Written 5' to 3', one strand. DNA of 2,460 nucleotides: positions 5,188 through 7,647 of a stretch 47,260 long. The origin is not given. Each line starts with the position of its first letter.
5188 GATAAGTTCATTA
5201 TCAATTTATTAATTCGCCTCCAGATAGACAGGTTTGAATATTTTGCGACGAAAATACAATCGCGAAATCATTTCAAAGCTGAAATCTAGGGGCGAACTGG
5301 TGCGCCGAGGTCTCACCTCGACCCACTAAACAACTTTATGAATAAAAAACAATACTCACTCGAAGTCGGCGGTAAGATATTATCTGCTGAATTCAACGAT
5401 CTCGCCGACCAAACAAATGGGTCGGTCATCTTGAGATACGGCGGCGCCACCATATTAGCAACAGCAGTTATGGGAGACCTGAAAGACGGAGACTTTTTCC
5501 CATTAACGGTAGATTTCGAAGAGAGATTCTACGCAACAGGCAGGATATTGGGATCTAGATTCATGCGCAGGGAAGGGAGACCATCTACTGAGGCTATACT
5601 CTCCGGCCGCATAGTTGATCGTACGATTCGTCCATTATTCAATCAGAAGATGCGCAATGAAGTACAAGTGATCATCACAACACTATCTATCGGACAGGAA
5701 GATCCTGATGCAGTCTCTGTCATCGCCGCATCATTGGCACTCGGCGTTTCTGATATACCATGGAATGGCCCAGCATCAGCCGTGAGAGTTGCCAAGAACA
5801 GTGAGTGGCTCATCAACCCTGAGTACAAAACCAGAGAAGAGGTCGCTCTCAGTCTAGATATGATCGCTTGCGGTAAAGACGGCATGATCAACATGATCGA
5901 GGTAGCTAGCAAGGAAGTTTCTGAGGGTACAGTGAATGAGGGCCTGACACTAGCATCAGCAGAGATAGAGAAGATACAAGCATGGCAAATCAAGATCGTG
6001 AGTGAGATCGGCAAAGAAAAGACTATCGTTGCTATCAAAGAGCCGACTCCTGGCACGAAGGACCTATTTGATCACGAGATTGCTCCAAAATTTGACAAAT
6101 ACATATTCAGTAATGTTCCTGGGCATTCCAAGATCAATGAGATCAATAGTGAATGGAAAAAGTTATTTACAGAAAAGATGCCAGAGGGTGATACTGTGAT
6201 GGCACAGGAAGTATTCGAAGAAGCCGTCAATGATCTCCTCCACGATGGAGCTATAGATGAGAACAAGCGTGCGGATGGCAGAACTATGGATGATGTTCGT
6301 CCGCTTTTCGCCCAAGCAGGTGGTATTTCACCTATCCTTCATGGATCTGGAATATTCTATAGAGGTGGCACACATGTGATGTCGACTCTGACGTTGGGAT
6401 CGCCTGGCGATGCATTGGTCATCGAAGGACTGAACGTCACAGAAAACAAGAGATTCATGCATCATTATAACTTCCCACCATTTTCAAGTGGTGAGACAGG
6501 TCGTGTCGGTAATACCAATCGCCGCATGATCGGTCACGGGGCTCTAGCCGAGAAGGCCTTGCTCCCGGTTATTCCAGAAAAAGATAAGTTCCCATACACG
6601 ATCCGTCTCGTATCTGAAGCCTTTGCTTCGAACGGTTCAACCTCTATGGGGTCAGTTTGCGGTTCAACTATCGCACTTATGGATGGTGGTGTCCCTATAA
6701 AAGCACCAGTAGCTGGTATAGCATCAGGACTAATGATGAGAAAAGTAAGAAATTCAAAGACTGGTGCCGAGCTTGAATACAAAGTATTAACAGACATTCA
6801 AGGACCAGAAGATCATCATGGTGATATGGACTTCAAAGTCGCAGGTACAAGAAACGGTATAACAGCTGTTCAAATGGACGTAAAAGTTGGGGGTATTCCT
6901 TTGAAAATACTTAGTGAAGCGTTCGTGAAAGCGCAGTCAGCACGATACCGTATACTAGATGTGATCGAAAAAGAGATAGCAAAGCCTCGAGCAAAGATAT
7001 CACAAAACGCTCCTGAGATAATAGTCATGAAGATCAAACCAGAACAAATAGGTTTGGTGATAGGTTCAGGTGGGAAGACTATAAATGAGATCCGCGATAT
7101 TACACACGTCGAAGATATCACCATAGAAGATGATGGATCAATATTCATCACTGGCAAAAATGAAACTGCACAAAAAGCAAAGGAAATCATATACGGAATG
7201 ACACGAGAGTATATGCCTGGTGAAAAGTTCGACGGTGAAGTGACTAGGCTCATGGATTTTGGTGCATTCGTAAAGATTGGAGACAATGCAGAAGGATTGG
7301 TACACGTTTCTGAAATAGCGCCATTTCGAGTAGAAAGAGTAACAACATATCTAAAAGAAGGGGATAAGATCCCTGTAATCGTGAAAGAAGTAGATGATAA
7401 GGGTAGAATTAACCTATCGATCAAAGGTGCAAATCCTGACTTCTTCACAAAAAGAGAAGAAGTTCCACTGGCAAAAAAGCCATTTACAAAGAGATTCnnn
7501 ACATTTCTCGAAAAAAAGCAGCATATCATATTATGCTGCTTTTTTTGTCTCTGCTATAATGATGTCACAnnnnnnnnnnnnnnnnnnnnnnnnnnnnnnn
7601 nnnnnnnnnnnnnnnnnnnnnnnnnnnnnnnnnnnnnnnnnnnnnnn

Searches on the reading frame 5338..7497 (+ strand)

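Call 63: search_protein_families(library=pfam, proteins=[window:5338-7497:+])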
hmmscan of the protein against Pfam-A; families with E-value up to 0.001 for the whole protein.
window:5338-7497:+ (720 aa): 4 families
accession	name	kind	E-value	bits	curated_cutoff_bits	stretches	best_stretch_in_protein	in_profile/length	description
PF01138.27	RNase_PH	-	1e-41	142.8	25.5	2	16-141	6-130/130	3' exoribonuclease family, domain 1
PF00575.29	S1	-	6.5e-17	62.1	22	1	625-696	2-74/74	S1 RNA binding domain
PF00013.35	KH_1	-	4.5e-10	39.6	21.5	1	562-619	2-65/66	KH domain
PF13083.13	KH_KhpA-B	-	0.00094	19.5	32.1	0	557-589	26-58/73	KhpA/KhpB, KH domain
